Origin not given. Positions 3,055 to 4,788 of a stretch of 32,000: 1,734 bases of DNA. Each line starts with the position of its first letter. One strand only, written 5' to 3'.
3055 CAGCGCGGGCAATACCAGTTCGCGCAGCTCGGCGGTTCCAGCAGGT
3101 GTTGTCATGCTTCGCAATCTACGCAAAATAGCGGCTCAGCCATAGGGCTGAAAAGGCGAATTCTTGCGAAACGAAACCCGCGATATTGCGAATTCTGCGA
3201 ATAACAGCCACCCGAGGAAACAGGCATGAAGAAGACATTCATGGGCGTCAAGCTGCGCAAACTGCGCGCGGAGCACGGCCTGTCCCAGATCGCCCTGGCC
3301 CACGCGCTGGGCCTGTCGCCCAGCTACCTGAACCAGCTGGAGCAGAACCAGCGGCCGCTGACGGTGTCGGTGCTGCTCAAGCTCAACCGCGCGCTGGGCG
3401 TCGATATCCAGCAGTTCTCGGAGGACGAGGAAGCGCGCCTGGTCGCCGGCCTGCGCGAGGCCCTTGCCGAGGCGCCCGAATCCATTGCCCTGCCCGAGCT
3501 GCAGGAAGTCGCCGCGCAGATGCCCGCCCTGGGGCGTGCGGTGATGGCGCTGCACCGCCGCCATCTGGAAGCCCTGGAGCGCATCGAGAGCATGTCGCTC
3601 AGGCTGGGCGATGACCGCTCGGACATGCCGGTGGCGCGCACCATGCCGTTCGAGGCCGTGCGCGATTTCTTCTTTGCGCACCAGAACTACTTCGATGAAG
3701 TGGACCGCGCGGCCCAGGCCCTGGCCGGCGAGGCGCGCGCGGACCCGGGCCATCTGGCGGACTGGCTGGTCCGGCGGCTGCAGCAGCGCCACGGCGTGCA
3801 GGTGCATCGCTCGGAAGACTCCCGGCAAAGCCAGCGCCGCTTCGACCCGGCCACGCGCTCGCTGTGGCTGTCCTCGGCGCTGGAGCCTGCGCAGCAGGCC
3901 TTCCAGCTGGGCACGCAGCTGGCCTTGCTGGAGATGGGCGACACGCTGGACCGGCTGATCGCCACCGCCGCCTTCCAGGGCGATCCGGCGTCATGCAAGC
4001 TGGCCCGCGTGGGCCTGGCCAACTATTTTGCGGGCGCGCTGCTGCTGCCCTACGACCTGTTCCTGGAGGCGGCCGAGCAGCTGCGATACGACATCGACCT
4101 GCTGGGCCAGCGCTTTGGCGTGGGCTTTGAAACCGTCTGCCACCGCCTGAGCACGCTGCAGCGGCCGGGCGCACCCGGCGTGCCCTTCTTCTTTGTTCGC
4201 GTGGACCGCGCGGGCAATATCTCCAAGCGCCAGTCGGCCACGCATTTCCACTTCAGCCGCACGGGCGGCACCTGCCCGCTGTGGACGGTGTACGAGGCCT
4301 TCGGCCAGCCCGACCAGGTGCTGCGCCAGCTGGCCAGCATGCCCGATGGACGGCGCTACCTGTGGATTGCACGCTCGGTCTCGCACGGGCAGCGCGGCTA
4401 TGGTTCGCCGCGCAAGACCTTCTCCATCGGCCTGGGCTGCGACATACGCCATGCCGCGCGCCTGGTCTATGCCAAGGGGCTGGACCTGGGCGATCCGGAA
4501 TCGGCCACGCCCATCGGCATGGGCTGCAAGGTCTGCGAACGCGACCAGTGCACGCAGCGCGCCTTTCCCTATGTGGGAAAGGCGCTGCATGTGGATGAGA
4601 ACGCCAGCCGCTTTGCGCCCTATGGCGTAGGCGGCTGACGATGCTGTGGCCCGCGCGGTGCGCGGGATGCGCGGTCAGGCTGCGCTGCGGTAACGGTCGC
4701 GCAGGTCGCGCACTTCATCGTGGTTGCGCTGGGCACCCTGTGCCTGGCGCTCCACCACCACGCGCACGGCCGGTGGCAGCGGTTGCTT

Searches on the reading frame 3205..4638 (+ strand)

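Call 38: search_protein_families(library=pfam, proteins=[window:3205-4638:+], max_evalue=0.001)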
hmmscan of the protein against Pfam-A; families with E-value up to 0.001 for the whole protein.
window:3205-4638:+ (477 aa): 6 families
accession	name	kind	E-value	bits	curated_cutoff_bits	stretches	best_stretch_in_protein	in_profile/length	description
PF09856.14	ScfRs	-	2.9e-72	242.1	24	1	317-473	1-157/157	Short-chain fatty acyl coenzyme A regulator, C-terminal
PF06114.19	Peptidase_M78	-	1.6e-24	86.5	22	1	194-316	2-123/123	IrrE N-terminal-like domain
PF01381.28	HTH_3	-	1.1e-14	54.7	23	1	17-70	1-54/55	Helix-turn-helix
PF13560.12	HTH_31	-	8.9e-11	42.4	27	1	13-68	2-58/64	Helix-turn-helix domain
PF13443.12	HTH_26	-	4.3e-07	30.5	22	1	16-73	1-59/63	Cro/C1-type HTH DNA-binding domain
PF12844.13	HTH_19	-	4.4e-06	27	30.2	1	16-69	3-56/64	Helix-turn-helix domain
